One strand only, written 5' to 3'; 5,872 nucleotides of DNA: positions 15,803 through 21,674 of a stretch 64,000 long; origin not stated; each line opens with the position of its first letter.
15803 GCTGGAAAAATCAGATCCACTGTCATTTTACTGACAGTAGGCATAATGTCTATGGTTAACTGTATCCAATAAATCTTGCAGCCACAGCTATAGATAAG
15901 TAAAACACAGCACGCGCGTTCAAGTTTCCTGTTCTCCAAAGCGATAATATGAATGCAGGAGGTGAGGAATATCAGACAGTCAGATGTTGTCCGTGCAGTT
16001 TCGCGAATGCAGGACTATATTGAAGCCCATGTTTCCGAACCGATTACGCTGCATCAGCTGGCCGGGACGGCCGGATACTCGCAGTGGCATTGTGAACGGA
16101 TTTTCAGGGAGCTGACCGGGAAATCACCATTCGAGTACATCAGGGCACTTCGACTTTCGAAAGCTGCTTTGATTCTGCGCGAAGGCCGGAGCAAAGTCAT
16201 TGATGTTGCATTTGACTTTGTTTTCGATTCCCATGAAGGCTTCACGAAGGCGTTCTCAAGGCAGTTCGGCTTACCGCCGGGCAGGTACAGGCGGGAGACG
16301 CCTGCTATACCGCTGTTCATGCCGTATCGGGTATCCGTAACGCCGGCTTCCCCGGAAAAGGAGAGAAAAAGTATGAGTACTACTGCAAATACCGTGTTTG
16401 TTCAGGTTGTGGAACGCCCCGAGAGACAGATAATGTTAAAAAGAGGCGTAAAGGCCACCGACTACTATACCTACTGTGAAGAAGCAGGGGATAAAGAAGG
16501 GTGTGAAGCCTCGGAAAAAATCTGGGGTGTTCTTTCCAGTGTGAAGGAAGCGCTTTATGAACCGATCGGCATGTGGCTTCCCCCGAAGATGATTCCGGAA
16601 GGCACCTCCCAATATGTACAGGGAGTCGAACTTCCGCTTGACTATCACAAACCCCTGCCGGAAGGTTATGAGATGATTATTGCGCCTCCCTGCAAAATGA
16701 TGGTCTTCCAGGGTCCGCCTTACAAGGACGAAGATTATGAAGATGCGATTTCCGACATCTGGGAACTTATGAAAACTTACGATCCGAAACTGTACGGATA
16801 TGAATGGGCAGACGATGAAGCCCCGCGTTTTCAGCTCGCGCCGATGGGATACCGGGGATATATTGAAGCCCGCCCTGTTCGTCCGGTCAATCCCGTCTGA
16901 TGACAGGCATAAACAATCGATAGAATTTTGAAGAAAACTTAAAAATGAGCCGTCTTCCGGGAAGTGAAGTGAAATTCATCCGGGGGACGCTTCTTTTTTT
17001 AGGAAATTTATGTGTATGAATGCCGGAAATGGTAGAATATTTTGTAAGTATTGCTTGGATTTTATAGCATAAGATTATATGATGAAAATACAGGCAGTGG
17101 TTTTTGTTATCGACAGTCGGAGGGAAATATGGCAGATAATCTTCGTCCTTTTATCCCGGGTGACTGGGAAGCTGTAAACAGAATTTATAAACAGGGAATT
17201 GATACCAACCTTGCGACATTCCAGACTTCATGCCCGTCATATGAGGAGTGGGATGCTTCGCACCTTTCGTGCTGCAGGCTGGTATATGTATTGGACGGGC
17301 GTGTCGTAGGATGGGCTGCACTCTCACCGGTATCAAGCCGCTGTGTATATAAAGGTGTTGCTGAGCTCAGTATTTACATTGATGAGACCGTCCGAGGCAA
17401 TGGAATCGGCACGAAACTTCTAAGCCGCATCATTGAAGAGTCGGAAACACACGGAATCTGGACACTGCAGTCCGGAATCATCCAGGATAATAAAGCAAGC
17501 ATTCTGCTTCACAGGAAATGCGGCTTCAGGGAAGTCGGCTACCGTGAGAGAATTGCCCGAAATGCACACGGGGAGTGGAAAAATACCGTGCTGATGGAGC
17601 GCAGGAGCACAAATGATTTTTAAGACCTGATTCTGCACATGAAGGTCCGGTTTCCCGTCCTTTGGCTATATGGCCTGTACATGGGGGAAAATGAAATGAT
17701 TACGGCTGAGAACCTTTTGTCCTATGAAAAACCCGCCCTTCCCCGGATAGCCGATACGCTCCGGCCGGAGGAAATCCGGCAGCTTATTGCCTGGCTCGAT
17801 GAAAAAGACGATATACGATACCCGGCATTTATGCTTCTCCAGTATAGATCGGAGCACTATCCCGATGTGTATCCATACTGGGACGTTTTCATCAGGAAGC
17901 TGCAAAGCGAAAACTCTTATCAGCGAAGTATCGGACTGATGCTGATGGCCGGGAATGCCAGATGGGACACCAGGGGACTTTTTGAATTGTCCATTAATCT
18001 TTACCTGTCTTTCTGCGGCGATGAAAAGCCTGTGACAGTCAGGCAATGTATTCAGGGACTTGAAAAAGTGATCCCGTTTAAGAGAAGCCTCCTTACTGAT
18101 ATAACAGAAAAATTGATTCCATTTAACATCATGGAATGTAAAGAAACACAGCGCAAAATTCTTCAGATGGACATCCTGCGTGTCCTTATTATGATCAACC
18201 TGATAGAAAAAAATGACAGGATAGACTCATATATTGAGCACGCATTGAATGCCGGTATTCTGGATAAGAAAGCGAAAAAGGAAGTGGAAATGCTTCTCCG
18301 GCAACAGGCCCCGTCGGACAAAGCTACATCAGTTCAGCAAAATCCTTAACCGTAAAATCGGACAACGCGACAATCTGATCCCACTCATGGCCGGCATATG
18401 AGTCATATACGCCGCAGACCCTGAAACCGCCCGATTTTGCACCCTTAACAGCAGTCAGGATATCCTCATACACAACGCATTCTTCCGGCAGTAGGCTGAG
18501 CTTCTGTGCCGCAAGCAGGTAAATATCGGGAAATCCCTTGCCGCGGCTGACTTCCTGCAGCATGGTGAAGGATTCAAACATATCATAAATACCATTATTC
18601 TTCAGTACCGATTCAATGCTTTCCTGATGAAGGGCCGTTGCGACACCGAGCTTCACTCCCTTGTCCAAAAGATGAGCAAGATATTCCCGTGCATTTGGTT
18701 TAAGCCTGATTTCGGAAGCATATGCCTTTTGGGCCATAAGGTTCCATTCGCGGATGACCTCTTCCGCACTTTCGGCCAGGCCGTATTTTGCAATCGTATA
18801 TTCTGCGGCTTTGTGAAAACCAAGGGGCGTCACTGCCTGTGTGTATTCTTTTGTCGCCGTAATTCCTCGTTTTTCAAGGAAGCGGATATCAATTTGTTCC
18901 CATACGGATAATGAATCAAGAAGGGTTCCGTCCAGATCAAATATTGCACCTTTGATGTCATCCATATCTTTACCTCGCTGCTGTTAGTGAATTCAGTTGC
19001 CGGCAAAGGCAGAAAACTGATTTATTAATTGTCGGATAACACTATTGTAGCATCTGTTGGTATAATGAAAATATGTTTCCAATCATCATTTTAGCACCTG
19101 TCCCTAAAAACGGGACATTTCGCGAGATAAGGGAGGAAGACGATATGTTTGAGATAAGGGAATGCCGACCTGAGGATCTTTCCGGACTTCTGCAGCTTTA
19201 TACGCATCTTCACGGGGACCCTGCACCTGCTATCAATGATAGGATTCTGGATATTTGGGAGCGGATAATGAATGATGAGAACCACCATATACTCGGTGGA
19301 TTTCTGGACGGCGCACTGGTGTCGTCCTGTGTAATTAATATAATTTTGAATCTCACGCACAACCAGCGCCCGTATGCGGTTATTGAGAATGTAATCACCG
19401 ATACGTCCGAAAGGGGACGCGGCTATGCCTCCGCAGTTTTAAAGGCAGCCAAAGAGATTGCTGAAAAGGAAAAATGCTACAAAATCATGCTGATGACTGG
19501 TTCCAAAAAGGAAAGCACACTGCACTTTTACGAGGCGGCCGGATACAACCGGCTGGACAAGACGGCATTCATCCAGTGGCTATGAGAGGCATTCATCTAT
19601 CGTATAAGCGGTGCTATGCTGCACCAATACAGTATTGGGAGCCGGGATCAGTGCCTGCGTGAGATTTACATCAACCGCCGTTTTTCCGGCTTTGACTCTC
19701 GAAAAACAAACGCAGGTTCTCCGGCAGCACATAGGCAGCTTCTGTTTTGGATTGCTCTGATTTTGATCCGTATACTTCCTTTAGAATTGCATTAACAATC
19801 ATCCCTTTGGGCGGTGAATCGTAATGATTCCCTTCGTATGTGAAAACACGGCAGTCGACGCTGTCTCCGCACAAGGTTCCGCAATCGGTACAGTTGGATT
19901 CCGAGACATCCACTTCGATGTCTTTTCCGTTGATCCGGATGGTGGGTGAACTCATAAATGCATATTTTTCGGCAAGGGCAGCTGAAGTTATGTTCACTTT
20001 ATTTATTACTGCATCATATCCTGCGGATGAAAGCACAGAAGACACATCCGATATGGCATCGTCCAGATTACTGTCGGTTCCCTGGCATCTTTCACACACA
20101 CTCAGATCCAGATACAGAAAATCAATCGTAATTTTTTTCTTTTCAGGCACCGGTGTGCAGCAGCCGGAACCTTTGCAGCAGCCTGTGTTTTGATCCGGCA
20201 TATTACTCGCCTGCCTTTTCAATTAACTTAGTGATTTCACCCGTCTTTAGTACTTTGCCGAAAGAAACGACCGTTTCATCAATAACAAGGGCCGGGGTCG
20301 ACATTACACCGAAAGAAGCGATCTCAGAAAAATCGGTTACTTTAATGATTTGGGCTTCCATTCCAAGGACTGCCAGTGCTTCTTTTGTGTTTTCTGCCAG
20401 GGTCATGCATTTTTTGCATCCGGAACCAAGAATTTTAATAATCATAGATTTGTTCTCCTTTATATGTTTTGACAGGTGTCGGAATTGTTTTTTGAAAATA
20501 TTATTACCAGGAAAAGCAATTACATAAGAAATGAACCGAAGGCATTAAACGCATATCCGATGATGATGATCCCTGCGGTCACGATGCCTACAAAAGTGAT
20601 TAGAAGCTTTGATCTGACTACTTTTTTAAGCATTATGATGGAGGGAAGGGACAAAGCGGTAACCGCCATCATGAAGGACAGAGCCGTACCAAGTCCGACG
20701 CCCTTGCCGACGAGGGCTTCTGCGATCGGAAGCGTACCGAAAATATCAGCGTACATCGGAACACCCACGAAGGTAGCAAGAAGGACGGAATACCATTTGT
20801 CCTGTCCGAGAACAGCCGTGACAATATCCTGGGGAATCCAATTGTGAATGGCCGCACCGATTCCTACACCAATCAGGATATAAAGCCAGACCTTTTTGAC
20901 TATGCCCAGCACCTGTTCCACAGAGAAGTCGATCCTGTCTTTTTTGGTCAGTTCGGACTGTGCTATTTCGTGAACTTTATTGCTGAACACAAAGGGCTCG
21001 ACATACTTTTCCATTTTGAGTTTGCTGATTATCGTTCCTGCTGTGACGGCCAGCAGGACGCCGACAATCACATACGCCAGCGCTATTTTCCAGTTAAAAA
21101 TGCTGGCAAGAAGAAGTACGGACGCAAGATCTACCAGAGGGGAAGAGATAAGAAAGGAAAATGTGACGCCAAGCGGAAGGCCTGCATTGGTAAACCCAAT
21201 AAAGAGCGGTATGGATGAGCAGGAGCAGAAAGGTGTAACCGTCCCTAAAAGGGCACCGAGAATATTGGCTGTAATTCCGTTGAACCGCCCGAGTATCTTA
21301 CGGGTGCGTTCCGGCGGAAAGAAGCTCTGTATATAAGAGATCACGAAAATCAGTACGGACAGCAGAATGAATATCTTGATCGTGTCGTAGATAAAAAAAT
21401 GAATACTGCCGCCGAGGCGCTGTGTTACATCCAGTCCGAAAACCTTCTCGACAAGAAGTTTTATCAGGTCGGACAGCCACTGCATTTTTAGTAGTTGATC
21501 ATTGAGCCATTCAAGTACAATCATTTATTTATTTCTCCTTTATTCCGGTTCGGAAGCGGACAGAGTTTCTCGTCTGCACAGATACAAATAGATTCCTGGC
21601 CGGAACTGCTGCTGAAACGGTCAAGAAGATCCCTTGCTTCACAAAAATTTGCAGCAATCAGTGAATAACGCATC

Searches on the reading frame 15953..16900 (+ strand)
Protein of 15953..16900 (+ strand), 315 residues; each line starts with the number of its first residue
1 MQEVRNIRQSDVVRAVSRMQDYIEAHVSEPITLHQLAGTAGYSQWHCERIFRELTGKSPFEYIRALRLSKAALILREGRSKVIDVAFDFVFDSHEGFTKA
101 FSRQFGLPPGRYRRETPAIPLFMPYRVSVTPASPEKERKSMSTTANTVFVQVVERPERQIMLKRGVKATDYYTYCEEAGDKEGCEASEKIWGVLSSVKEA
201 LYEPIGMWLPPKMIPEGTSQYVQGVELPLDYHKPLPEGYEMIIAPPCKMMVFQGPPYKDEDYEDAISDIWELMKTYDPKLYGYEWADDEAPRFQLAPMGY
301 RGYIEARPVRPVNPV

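Call 55: search_protein_families(library=pfam, proteins=[window:15953-16900:+], max_evalue=0.001)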
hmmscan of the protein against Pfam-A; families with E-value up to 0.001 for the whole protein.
window:15953-16900:+ (315 aa): 2 families
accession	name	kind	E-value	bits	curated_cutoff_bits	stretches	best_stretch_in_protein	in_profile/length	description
PF12833.13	HTH_18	-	1.4e-20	73.8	33.6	1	36-114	1-79/80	Helix-turn-helix domain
PF00165.29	HTH_AraC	-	3.8e-08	33.7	26.6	1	23-64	1-42/42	Bacterial regulatory helix-turn-helix proteins, AraC family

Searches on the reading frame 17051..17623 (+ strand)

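Call 55: search_protein_families(library=pfam, proteins=[window:17051-17623:+], max_evalue=0.001)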
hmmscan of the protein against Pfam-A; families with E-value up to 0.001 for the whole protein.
window:17051-17623:+ (190 aa): 7 families
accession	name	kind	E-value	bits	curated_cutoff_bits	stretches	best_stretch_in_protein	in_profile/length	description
PF00583.31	Acetyltransf_1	-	7.1e-16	59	20.7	1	53-159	12-116/116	Acetyltransferase (GNAT) family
PF13508.13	Acetyltransf_7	-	1.8e-10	41.5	27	1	78-161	5-84/84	Acetyltransferase (GNAT) domain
PF13302.13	Acetyltransf_3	-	2.9e-08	34.9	25.4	1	37-160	10-138/138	Acetyltransferase (GNAT) domain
PF13420.13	Acetyltransf_4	-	8.6e-07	29.5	24.3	1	79-176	54-150/155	Acetyltransferase (GNAT) domain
PF13673.13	Acetyltransf_10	-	0.00032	21.1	23.6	1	65-163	20-111/128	Acetyltransferase (GNAT) domain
PF08445.16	FR47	-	0.00064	20.1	22.1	0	107-166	26-84/86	FR47-like protein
PF12746.13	GNAT_acetyltran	-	0.00096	19.3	26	0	91-161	169-236/243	GNAT acetyltransferase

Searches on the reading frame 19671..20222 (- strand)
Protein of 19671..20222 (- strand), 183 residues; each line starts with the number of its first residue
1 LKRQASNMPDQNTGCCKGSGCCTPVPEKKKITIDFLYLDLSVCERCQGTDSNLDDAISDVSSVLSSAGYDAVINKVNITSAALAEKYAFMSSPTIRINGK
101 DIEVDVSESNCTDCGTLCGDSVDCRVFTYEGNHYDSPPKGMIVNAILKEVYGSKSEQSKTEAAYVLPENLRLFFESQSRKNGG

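Call 55: search_protein_families(library=pfam, proteins=[window:19671-20222:-], max_evalue=0.001)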
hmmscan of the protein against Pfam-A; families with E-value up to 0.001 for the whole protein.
window:19671-20222:- (183 aa): 1 family
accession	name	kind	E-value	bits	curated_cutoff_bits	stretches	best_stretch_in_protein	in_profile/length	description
PF10865.14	DUF2703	-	6e-35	120.4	23.6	1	31-146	1-120/120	Domain of unknown function (DUF2703)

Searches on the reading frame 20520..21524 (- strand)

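Call 55: search_protein_families(library=pfam, proteins=[window:20520-21524:-], max_evalue=0.001)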
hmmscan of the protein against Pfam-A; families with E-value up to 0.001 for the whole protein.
window:20520-21524:- (334 aa): 1 family
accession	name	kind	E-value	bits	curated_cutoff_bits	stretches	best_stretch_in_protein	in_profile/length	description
PF03773.19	ArsP_1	-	5.6e-70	236.3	32.3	1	39-327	4-293/294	Predicted permease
